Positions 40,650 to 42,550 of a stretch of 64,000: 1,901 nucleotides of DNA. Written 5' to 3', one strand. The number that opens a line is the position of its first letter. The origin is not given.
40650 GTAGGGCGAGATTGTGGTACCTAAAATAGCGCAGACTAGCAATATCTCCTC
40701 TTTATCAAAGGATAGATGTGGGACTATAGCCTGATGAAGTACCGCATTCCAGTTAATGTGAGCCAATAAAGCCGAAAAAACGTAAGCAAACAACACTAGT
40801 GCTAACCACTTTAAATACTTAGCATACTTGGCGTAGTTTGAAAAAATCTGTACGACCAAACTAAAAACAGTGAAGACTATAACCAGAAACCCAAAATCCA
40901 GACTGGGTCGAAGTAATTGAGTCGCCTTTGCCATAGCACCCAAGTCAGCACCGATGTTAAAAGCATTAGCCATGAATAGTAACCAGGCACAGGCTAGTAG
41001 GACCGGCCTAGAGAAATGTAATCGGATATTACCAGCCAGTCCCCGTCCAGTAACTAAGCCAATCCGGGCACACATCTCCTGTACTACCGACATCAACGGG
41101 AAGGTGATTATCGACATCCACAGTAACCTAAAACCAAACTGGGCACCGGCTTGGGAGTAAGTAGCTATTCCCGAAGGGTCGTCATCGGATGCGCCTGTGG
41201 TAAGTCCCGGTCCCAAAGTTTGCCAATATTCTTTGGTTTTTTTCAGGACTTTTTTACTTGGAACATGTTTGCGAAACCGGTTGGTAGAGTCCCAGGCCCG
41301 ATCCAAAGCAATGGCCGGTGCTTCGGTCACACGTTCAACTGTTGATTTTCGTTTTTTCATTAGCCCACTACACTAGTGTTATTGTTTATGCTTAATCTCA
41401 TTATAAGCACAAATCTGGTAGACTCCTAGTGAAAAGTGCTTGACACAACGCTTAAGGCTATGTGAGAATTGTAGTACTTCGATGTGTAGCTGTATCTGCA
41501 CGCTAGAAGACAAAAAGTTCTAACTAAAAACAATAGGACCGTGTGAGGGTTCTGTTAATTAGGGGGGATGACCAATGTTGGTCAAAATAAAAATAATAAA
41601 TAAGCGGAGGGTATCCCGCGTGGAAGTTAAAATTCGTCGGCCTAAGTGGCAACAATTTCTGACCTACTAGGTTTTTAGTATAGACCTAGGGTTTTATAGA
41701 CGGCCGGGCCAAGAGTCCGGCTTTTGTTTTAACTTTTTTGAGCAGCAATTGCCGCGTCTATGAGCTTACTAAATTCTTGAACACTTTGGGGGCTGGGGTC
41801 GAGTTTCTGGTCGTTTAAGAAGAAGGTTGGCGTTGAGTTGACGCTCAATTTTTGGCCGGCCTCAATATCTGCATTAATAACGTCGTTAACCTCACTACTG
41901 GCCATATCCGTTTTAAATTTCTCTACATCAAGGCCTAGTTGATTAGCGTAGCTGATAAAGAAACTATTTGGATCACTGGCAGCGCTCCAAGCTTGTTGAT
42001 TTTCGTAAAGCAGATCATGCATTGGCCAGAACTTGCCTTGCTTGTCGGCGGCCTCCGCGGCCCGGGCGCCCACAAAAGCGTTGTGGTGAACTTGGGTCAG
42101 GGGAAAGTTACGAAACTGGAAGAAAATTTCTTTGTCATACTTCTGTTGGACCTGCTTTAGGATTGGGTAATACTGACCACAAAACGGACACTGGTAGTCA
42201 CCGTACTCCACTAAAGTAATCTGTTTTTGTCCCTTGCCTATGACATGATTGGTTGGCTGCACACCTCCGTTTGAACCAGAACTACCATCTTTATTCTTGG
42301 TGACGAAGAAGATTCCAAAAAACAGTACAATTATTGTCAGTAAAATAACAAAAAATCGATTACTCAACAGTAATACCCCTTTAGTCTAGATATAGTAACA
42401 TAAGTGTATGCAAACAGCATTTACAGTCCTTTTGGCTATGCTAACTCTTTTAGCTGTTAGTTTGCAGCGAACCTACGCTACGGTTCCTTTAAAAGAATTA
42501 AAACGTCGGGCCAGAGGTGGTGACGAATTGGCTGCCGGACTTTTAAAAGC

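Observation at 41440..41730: Orphan transcription unit: consensus promoter to intrinsic terminator with no protein gene (candidate ~250-nt sRNA)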

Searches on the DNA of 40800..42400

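Call 4: search_rna_families(source=window, start=40800, end=42400, threshold=evalue, max_evalue=10, show_alignments=5)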
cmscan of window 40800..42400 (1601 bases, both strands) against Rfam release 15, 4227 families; matches with E-value up to 10: 5.
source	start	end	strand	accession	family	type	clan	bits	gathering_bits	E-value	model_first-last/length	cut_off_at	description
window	41317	41411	-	RF00350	snoZ152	Gene; snRNA; snoRNA; CD-box;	-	21.8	50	0.55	1-109/109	no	Small nucleolar RNA Z152/R70/R12/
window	41636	41730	+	RF02233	sX14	Gene; sRNA;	-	15.5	80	6.2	1-92/92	no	Xanthomonas sRNA sX14/Xoo3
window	42177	42318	-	RF02124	JPX_1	Gene; lncRNA;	-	15.1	55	8.2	1-135/135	no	JPX transcript, XIST activator conserved region 1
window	41229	41291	-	RF01933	bxd_5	Gene; lncRNA;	-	14.1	50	2.3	1-57/57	no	Bithoraxoid conserved region 5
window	41660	41728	+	RF02784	SorX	Gene; sRNA;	-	14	46.6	4.3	1-73/73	no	Singlet oxygen resistance RNA X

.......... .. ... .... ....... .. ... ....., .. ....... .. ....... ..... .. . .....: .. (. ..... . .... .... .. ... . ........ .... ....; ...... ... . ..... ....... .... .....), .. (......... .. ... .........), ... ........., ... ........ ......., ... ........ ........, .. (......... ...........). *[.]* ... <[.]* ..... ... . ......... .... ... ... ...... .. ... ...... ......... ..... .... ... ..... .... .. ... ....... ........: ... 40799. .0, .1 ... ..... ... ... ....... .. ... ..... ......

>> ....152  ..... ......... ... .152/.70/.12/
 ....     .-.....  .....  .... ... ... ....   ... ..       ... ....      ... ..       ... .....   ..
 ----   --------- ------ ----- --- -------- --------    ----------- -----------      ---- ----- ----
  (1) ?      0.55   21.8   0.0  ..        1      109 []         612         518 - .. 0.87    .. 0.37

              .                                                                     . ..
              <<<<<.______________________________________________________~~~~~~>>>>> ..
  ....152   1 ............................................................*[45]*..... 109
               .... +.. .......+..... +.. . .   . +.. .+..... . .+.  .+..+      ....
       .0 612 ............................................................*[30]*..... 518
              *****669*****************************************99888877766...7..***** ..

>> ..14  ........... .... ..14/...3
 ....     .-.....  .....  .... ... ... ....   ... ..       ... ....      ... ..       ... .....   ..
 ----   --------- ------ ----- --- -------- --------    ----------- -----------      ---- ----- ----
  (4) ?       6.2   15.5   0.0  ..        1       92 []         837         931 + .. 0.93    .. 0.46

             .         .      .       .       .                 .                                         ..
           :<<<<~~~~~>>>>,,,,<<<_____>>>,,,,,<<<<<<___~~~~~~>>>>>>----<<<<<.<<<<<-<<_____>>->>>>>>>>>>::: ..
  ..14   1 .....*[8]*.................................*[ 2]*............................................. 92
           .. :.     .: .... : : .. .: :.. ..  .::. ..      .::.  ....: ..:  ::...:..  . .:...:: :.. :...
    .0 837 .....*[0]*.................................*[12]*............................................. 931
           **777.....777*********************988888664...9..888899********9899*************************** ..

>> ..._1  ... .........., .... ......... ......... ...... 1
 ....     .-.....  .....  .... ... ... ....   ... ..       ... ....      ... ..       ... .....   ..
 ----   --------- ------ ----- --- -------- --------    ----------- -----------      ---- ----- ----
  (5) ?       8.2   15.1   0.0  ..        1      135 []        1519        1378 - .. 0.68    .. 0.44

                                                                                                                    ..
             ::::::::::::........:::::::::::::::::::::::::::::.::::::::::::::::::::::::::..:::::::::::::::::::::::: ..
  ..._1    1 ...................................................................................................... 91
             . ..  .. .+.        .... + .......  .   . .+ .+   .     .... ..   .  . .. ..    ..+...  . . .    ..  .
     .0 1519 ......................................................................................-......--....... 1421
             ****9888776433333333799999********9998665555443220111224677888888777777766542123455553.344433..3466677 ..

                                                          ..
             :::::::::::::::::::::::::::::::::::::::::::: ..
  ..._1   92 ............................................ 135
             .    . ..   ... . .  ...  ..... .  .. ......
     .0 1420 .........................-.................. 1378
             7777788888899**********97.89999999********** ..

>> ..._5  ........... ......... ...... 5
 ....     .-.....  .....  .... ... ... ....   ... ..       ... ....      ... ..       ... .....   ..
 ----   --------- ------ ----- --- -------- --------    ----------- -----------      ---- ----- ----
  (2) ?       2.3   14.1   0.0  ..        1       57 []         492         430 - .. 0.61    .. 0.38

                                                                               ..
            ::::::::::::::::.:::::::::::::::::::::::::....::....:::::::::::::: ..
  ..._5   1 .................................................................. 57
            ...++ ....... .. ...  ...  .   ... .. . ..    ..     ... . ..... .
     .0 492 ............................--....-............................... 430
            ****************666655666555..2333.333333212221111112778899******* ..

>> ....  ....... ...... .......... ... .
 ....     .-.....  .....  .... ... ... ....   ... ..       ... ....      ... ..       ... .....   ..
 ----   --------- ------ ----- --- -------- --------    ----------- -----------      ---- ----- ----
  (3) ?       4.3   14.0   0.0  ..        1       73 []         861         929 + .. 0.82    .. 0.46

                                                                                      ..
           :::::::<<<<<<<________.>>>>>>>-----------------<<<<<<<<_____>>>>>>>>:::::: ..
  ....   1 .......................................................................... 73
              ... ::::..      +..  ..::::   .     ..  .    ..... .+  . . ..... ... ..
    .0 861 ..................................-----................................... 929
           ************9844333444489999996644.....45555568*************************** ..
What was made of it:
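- On Known RNA families (6S, tmRNA, RNase P, SRP, yybP-ykoY Mn riboswitch, any Rfam 15 family): The best local hits score 14-22 bits against thresholds of 46-80 and have E >= 0.55, all to unrelated families (call 4).
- Neither the Mn (yybP-ykoY) nor any other Rfam riboswitch model reaches E <= 10 on either strand (call 4). No Mn riboswitch hit was found (call 4).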
